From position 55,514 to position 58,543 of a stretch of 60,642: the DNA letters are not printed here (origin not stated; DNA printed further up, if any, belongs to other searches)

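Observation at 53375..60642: PICI/satellite-like integrative element: int, repressor-position ORF, divergent xis, primase-helicase, iteron ori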

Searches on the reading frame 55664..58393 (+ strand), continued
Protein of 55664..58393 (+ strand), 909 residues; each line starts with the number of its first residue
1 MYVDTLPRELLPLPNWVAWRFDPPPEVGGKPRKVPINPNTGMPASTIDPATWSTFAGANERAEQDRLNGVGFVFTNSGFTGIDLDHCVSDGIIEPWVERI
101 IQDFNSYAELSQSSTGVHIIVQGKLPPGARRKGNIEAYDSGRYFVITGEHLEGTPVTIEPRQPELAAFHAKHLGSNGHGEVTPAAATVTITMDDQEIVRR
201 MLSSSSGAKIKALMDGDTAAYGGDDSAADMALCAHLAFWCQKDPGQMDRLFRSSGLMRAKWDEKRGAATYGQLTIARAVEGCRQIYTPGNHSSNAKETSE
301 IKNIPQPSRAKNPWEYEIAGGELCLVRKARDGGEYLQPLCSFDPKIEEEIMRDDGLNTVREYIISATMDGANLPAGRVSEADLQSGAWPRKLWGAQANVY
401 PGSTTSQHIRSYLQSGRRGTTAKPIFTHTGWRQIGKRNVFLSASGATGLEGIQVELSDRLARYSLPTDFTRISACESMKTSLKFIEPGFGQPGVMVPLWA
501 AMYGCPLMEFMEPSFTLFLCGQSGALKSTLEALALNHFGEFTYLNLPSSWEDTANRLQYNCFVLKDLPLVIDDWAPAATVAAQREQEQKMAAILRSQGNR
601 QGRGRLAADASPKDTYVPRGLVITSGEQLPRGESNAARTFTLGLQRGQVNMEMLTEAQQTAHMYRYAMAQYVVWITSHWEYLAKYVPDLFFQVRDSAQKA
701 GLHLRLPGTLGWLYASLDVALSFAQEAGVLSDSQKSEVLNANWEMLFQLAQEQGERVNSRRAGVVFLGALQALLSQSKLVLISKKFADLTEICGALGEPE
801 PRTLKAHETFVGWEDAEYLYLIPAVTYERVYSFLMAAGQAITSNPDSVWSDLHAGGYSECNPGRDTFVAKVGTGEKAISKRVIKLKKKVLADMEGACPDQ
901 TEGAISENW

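Call 23: find_encoding_contigs(protein=P0019, flank=10000, max_places=4)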
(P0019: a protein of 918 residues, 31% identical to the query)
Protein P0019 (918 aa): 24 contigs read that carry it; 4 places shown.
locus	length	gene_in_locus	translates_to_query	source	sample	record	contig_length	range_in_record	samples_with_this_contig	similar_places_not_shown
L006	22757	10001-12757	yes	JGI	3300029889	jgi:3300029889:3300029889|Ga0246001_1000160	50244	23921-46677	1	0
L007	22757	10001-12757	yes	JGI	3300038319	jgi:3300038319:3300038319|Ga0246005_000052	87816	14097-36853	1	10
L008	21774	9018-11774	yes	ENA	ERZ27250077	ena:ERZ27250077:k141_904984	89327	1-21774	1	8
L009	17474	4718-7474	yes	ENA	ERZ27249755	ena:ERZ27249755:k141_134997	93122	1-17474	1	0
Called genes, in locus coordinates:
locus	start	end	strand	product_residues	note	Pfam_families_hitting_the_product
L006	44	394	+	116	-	-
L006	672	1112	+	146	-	PF01243:PNPOx_N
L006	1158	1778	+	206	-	PF00881:Nitroreductase, PF14512:TM1586_NiRdase (weak)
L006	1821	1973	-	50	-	-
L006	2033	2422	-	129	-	-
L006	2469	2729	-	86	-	-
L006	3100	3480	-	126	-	-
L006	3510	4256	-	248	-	-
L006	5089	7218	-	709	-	PF03190:Thioredox_DsbH, PF13899:Thioredoxin_7, PF07221:GlcNAc_2-epim (faint)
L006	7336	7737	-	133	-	PF01243:PNPOx_N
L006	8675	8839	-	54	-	-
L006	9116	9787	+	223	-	-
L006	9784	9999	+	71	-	-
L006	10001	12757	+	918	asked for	PF22763:NrS1-1_pol-like_HBD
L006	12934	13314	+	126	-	-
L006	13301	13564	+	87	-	-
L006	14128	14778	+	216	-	-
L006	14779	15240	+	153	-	PF18929:DUF5678 (weak)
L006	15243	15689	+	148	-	-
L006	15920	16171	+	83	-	-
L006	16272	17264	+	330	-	PF01844:HNH (weak), PF13395:HNH_4 (weak)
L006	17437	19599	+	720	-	PF26345:ScoMcrA_N, PF00004:AAA, PF07728:AAA_5, PF13401:AAA_22 (weak), PF20720:nSTAND3 (faint), PF28529:McrB_lid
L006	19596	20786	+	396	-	PF10117:McrBC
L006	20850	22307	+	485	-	PF12706:Lactamase_B_2 (faint)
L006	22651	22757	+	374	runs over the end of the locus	PF14022:DUF4238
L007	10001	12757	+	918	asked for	PF22763:NrS1-1_pol-like_HBD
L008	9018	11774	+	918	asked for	PF22763:NrS1-1_pol-like_HBD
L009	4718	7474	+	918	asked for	PF22763:NrS1-1_pol-like_HBD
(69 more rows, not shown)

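Call 28: search_solved_structures(query=window:55664-58393:+, max_evalue=0.01, show_alignments=1)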
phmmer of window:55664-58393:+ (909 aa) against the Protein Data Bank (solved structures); distinct sequences matched with E-value up to 0.01: 5.
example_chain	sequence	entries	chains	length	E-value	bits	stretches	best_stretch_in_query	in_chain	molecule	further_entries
7rr3_A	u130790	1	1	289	6e-42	147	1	16-290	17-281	Primase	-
7rr4_A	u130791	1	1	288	9.9e-42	146.3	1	31-290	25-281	Primase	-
6k9a_A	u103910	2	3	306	1.3e-41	145.9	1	16-290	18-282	Primase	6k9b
6a9w_A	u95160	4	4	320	1.6e-41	145.6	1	16-290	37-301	Primase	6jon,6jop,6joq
7ola_A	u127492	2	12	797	5.6e-34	120.6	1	6-292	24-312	DNA primase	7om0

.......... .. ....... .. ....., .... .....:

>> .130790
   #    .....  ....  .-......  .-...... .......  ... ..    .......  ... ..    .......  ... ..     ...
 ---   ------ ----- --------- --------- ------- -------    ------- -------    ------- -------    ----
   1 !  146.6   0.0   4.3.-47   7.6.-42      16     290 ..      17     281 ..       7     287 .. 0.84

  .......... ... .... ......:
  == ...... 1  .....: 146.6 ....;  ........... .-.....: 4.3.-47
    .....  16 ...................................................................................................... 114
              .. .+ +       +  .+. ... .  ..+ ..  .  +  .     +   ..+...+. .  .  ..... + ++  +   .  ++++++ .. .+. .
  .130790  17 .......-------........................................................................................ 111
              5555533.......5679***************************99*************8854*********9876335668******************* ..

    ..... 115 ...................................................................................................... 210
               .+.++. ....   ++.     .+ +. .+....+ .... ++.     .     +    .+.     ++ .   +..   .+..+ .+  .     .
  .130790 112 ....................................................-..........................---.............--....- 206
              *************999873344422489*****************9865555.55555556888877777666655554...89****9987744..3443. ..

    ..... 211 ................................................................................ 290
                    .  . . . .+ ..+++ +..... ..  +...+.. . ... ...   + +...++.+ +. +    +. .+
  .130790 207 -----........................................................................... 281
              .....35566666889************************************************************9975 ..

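Call 32: find_related_loci(query=A1, collection=viral_contigs, flank=10000)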
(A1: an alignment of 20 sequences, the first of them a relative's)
Query A1 (909 aa) in viral_contigs; peptide patterns used: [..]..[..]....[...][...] (x = any residue, [..] = any of these).
91 stretches matched a pattern; 74 encode a relative of the query (tblastn E <= 1e-3); 74 distinct loci.
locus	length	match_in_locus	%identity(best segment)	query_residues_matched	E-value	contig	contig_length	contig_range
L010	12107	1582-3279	37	316-890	5e-109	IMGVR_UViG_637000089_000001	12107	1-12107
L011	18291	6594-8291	37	316-890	4e-108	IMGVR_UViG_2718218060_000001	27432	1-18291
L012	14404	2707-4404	37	316-890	7e-108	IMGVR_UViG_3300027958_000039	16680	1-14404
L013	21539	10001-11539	36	316-838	3e-99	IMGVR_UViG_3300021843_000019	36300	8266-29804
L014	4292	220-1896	31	289-830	6e-75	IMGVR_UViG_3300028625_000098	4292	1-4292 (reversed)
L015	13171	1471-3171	32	316-890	3e-88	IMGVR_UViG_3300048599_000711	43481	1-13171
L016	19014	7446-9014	32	339-857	8e-74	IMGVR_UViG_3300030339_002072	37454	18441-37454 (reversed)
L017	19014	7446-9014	32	339-857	8e-74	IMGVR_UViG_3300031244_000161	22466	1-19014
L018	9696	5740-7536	31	316-908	1e-72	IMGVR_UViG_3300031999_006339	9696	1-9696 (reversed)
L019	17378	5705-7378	29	316-868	3e-72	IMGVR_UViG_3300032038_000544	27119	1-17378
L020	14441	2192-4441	27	179-898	3e-71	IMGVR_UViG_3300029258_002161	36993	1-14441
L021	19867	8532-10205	30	316-868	6e-71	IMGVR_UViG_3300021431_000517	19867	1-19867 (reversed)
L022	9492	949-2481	30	321-836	5e-71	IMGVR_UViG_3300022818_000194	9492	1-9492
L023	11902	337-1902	31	316-838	4e-71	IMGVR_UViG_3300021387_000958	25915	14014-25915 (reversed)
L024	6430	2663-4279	30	316-856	3e-70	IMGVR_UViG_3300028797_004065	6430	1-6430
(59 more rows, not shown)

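Call 34: search_dna_similar(query=window:55664-58393:+, collection=phages, mode=protein, max_rows=25)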
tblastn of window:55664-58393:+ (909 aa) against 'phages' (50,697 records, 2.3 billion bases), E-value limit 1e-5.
Records with a match: 397; places in all: 398; records where one place covers at least 80% of the query: 0.
Best place of each record, by identity: <60% 397.
By first word of the organism name: Pseudomonas 96; Klebsiella 38; Stenotrophomonas 21; Xanthomonas 18; Lactobacillus 17; Listeria 15; Vibrio 15; Rhizobium 14; Acinetobacter 13; Escherichia 9; and 46 more.
By host as written in the record: Pseudomonas aeruginosa 32; - 27; Klebsiella pneumoniae 24; Stenotrophomonas maltophilia 12; Pseudomonas aeruginosa PAO1 11; Pseudomonas syringae 8; Listeria monocytogenes 7; Rhodobacter capsulatus YW1 7; and 159 more.
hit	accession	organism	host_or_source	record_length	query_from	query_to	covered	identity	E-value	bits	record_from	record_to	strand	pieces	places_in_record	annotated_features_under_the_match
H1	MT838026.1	Bacteriophage sp.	human fecal samples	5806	324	872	60%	30.8%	5e-65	244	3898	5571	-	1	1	record has no annotation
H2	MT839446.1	Bacteriophage sp.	human fecal samples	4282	339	866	58%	27.0%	3e-43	176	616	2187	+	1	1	record has no annotation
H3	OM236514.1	Bacillus phage rho14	Bacillus subtilis BEST7003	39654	5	300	33%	40.0%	2e-51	202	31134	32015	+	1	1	DNA primase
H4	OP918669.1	Bacillus phage yong1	Bacillus subtilis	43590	5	300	33%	39.6%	2e-51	203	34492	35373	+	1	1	primase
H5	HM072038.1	Bacillus phage phi105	Bacillus subtilis BGSC 1L32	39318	5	300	33%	39.4%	6e-50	198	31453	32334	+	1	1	gp60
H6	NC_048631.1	Bacillus phage phi105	Bacillus subtilis BGSC 1L32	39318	5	300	33%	39.4%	6e-50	198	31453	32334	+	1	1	DNA primase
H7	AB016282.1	Bacillus phage phi105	-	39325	5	300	33%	39.4%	7e-50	198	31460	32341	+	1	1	unnamed protein product; ORF11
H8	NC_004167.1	Bacillus phage phi105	-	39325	5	300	33%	39.4%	7e-50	198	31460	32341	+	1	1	DNA primase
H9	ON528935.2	Bacillus phage vB_BteM-A9Y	Bacillus tequilensis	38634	5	305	33%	37.9%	7e-53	207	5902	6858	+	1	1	DNA primase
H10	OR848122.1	Listeria phage LM 4-14-1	Listeria monocytogenes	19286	4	309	34%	36.5%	5e-48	192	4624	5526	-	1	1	record has no annotation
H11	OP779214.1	Listeria phage LP-P111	Listeria monocytogenes LM 71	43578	4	309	34%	36.5%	5e-48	192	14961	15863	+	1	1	dsDNA helicase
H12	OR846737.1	Listeria phage LM 4-11-1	Listeria monocytogenes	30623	4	309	34%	36.5%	5e-48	192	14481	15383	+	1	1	record has no annotation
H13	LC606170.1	Enterococcus phage Entfac.YE1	Enterococcus faecium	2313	1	311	34%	35.8%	2e-49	192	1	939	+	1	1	phage/plasmid primase P4 family domain-containing protein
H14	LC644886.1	Bacteriophage sp.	Enterococcus faecium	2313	1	311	34%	35.8%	2e-49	192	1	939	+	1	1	DNA primase; coding region not determined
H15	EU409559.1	Lactobacillus phage JCL1032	Lactobacillus delbrueckii subsp. lactis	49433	2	312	34%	35.7%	1e-47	191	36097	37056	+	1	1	putative DNA primase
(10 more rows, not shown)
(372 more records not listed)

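Call 35: search_dna_similar(query=window:55664-58393:+, collection=plasmids, mode=protein, max_rows=25)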
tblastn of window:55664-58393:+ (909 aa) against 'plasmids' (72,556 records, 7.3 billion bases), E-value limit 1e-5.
Records with a match: 155; places in all: 181; records where one place covers at least 80% of the query: 0.
Best place of each record, by identity: <60% 155.
By first word of the organism name: Bacillus 17; Natrinema 15; Haloplanus 10; Halorussus 7; Halomontanus 6; Halarchaeum 5; Natribaculum 4; Haloprofundus 4; Halorarius 4; Haladaptatus 4; and 47 more.
By predicted mobility (MOB-suite, as given by PLSDB): non-mobilizable 153; conjugative 1; mobilizable 1.
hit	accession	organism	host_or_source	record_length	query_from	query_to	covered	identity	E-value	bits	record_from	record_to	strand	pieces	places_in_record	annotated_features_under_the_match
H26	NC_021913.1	Halorhabdus tiamatea SARL4B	-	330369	1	439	48%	33.1%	4e-58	225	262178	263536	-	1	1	hypothetical protein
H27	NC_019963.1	Natrinema pellirubrum DSM 15624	-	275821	1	439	48%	32.3%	9e-55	215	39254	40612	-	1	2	hypothetical protein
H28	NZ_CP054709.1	Halarchaeum sp. CBA1220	solar salt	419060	3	398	44%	34.9%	6e-58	224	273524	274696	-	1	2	hypothetical protein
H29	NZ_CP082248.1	Natrinema sp. SYSU A 869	cell culture,salt lake sediment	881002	3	394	43%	35.3%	3e-42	200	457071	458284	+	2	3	none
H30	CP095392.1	Natribaculum breve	cell culture,saline soil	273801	3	300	33%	41.3%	3e-54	213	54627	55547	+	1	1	record has no annotation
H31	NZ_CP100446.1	Natrinema caseinilyticum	marine sediment,sediment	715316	3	330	36%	37.5%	2e-54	214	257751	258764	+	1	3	hypothetical protein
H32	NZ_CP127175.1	Natrialbaceae archaeon AArc-T1-2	sediments,sediments from hypersaline ...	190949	1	312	34%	39.1%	2e-52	207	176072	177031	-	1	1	hypothetical protein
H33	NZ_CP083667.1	Haloprofundus halobius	cell culture,salt lake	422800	6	308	33%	40.3%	1e-58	226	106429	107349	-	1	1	hypothetical protein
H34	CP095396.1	Natribaculum longum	cell culture,saline soil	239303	3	300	33%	40.7%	1e-57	224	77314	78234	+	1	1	record has no annotation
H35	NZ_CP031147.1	Haloplanus rubicundus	solar salt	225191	1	297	31%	42.8%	4e-32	239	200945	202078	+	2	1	hypothetical protein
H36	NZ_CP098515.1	Haloplanus sp. GDY1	cell culture,salt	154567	1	308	33%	40.3%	5e-31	236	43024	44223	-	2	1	hypothetical protein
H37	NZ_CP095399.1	Natribaculum luteum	cell culture,brine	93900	3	300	33%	40.2%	3e-58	226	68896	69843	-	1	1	hypothetical protein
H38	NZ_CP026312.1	Salinigranum rubrum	cell culture,marine solar saltern brine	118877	6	309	33%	39.3%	8e-56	218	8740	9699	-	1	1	hypothetical protein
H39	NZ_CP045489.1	Natronorubrum aibiense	single cell,Xinjiang Aibi Salt Lake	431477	6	308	33%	39.4%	2e-56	220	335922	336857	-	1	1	hypothetical protein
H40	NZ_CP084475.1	Natrinema sp. DC36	cell culture,sediment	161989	3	310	34%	38.6%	1e-56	221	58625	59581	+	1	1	hypothetical protein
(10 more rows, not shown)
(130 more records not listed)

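Call 38: search_solved_structures(query=A1, max_evalue=1, show_alignments=0)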
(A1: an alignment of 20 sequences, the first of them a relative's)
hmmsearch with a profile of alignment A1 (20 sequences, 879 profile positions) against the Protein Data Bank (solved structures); distinct sequences matched with E-value up to 1: 20.
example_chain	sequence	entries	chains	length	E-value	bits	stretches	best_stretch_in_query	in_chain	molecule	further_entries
7rr3_A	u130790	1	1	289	9.3e-63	215.8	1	8-292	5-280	Primase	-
6k9a_A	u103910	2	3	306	9.4e-63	215.8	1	7-293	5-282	Primase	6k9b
6a9w_A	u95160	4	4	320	1e-62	215.7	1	6-293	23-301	Primase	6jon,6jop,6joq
7ola_A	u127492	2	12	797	2.2e-62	214.6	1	7-294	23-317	DNA primase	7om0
7rr4_A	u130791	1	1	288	3.5e-62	214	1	8-292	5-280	Primase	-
8tch_A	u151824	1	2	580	6.7e-06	27.7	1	495-672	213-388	Pathogenicity island protein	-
4nbz_A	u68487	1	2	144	0.0048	18.3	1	426-456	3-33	TcdA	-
4nbx_A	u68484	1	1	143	0.0062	17.9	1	427-456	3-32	TcdA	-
4nby_A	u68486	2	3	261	0.075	14.3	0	431-456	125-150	Cell wall-binding repeat protein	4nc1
2g7c_A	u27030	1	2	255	0.08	14.2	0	431-456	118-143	Toxin A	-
8z62_A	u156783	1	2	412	0.13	13.5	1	133-182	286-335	23S rRNA (uracil(747)-C(5))-methyltransferase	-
3a7p_A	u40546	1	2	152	0.2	12.9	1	175-308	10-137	Autophagy protein 16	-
4nc0_A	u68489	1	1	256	0.34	12.2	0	431-456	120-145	Cell wall-binding repeat protein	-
8ji0_A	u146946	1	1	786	0.36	12.1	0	431-454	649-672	Maltose/maltodextrin-binding periplasmic protein,Hemorrhagic toxin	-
8i3a_A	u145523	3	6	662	0.87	10.8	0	509-569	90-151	ABC transporter G family member 25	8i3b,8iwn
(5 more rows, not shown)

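Call 51: search_protein_families(library=phrogs, proteins=[L010:152-715:+, L010:3656-4291:+, L010:4405-4938:+, L010:5013-5606:+, L010:5934-6407:+, L010:7023-8783:-, L010:8780-9769:-, L010:9766-10575:-, L010:10585-11013:-, L010:11382-11831:-], max_evalue=0.001)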
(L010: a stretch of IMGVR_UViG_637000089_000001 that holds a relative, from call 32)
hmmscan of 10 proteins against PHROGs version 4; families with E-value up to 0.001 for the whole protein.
L010:152-715:+ (187 aa): 0 families

L010:3656-4291:+ (211 aa): 3 families
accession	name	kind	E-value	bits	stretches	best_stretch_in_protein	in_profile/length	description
phrog_125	-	DNA, RNA and nucleotide metabolism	5.9e-39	135.1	1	1-208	20-201/254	DNA invertase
phrog_95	-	integration and excision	2.5e-31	109.9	1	1-153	88-244/651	integrase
phrog_6620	-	integration and excision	6.4e-07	30.1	1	2-80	57-133/201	transposase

L010:4405-4938:+ (177 aa): 2 families
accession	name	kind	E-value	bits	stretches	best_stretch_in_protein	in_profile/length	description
phrog_3816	-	other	0.00053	20.6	0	16-160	46-198/203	DNA methyltransferase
phrog_11619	-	other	0.0007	20.1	0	27-156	29-166/186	DNA methyltransferase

L010:5013-5606:+ (197 aa): 1 family
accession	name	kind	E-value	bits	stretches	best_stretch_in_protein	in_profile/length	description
phrog_4652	-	unknown function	8.9e-25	88.6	1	17-192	2-190/194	-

L010:5934-6407:+ (157 aa): 0 families

L010:7023-8783:- (586 aa): 1 family
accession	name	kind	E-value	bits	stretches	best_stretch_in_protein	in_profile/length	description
phrog_5986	-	unknown function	3e-05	23.9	1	209-304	74-166/409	-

L010:8780-9769:- (329 aa): 0 families

L010:9766-10575:- (269 aa): 1 family
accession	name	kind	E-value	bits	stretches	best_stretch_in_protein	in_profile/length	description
phrog_20922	-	head and packaging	5.4e-06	26.6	1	6-152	4-160/318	head morphogenesis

L010:10585-11013:- (142 aa): 0 families

L010:11382-11831:- (149 aa): 0 families
